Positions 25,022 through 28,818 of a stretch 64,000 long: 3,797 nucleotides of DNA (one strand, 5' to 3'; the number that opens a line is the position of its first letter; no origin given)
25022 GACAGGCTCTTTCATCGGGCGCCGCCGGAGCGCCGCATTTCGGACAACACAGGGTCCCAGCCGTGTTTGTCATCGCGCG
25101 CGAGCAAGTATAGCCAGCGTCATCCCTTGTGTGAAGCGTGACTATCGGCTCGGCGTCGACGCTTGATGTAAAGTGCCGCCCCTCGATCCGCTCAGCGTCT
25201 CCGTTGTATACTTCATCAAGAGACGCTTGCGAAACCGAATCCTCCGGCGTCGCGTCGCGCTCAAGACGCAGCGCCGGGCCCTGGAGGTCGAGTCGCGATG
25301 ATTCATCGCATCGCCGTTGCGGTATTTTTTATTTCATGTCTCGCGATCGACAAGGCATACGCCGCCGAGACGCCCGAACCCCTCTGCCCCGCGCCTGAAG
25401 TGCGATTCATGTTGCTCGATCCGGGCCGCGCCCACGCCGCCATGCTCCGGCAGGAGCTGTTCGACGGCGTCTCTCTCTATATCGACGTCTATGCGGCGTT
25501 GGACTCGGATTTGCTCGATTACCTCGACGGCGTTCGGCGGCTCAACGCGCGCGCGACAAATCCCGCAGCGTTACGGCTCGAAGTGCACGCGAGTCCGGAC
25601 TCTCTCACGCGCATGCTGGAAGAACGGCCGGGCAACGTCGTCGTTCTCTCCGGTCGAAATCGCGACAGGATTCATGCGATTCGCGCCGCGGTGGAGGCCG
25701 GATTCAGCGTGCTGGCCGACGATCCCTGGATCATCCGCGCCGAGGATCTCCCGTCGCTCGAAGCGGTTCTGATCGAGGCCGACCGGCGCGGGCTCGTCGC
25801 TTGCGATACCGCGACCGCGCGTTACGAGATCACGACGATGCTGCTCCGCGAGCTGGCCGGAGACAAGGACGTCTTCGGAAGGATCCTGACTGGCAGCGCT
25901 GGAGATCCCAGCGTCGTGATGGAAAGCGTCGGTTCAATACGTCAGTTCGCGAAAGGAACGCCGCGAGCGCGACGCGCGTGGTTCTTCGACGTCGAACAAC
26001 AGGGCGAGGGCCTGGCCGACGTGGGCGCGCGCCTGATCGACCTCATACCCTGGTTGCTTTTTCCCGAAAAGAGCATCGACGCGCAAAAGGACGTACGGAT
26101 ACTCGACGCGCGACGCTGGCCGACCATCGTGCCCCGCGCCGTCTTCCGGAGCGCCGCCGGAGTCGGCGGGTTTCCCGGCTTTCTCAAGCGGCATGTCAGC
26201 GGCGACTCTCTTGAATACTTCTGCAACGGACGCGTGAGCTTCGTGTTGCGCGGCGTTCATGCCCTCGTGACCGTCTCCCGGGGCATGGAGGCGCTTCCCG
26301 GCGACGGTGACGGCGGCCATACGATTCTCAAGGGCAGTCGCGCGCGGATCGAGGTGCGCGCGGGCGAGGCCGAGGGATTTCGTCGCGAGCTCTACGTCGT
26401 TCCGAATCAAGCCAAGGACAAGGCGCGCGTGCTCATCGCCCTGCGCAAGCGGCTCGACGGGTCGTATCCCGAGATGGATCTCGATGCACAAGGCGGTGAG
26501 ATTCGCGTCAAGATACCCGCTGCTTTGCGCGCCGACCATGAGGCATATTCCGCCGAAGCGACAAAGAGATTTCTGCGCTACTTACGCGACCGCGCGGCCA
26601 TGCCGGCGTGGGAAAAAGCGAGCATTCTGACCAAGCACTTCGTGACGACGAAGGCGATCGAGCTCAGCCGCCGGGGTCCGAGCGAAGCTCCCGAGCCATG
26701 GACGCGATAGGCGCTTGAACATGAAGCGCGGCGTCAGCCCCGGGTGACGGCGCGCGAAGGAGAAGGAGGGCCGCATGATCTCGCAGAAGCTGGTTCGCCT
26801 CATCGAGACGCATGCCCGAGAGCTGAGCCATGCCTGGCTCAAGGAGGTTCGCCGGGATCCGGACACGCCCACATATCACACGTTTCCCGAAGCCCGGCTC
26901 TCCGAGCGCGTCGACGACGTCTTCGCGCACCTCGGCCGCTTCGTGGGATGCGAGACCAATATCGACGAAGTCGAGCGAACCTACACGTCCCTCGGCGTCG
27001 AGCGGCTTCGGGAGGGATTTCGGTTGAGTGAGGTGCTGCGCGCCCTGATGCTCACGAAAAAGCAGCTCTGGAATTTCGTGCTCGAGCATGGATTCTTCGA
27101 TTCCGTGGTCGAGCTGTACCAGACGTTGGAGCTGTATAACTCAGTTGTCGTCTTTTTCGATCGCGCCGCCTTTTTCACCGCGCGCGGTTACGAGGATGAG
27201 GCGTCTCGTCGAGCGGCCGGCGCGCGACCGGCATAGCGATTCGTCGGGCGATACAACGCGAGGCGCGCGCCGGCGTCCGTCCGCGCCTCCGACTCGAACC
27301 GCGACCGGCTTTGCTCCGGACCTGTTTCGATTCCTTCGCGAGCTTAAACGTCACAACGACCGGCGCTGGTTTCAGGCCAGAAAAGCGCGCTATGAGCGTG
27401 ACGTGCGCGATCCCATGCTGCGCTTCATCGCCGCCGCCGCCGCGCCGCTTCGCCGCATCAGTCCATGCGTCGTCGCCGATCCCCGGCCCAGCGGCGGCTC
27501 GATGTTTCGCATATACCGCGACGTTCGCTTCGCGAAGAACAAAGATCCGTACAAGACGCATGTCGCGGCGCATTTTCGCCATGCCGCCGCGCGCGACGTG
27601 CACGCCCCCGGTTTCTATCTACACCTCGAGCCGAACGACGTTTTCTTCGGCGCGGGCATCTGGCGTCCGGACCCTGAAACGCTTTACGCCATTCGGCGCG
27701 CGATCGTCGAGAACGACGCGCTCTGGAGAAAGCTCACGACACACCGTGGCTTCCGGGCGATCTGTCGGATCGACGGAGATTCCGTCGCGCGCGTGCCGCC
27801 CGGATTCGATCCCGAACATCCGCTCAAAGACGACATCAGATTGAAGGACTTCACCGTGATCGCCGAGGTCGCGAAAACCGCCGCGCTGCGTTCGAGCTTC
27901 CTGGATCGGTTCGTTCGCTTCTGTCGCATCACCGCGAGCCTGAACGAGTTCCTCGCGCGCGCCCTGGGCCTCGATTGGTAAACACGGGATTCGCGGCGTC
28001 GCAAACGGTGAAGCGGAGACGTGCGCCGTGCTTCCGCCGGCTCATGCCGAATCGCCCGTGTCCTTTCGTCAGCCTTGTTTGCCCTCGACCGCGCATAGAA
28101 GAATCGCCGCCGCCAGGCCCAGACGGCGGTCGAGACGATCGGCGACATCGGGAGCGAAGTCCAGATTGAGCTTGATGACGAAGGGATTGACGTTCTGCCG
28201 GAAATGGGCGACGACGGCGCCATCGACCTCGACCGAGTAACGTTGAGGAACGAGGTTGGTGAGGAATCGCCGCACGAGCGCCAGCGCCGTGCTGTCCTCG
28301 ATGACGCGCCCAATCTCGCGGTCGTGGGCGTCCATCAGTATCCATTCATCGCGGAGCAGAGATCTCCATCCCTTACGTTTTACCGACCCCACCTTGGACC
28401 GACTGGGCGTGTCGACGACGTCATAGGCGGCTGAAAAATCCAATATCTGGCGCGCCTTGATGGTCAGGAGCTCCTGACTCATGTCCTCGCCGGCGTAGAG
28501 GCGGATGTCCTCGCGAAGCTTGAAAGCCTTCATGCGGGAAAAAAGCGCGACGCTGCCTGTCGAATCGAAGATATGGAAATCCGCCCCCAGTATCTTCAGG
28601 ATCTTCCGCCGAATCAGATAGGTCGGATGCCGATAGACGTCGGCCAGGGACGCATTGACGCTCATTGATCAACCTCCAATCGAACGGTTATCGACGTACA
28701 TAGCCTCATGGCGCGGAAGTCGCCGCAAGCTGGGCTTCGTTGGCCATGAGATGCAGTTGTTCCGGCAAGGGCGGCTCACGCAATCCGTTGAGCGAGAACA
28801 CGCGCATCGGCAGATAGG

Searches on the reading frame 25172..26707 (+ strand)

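Call 47: search_protein_families(library=pfam, proteins=[window:25172-26707:+], max_evalue=0.001)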
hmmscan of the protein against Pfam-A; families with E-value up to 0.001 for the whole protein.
window:25172-26707:+ (512 aa): 1 family
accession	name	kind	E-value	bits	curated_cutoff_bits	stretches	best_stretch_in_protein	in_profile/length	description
PF16490.10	Oxidoreduct_C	-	6e-71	239.8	27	1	225-499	2-277/278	Putative oxidoreductase C terminal domain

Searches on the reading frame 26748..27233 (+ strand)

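Call 46: search_protein_families(library=pfam, proteins=[window:26748-27233:+], max_evalue=0.01)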
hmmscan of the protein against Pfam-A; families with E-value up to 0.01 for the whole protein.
window:26748-27233:+ (162 aa): 1 family
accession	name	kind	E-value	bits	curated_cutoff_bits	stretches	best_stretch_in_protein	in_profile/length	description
PF14361.12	RsbRD_N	-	3.1e-06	28.2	24.3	1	16-107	2-99/104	RsbT co-antagonist protein rsbRD N-terminal domain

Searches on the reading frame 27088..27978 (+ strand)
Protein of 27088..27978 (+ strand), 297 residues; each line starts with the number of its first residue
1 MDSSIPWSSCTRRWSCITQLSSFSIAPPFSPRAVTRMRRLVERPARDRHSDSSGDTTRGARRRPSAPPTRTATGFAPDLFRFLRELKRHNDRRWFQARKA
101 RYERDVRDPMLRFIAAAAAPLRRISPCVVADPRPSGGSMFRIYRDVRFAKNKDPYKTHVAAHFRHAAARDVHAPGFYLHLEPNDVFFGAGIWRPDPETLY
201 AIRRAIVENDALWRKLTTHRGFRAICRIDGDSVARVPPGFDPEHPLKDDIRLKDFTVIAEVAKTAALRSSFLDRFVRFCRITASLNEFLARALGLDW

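Call 59: search_protein_families(library=pfam, proteins=[window:27088-27978:+], max_evalue=0.05)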
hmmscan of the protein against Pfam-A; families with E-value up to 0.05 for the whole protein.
window:27088-27978:+ (297 aa): 1 family
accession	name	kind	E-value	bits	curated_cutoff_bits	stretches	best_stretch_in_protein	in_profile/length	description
PF09365.15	DUF2461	-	1.2e-59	202.2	22.8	1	79-288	2-208/208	Conserved hypothetical protein (DUF2461)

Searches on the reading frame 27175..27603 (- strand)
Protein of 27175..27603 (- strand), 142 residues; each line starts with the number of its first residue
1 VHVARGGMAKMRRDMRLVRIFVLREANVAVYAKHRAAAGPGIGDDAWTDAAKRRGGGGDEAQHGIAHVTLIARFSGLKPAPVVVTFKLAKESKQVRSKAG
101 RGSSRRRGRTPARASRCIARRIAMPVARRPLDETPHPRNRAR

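Call 59: search_protein_families(library=pfam, proteins=[window:27175-27603:-], max_evalue=0.05)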
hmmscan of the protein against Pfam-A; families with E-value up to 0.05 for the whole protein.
window:27175-27603:- (142 aa): 1 family
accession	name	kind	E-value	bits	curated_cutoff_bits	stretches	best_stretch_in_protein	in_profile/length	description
PF08354.15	Fas1-AflB-like_hel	-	0.0096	15.3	25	1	19-57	78-116/353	Fatty acid synthase subunit beta/Fas1-like, helical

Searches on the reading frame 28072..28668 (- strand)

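Call 46: search_protein_families(library=pfam, proteins=[window:28072-28668:-], max_evalue=0.01)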
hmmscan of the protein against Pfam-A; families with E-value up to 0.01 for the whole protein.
window:28072-28668:- (199 aa): 1 family
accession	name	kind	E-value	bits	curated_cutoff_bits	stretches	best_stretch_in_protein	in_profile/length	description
PF04525.18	LOR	-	0.0015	18.7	24.5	0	9-85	7-82/187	LURP-one-related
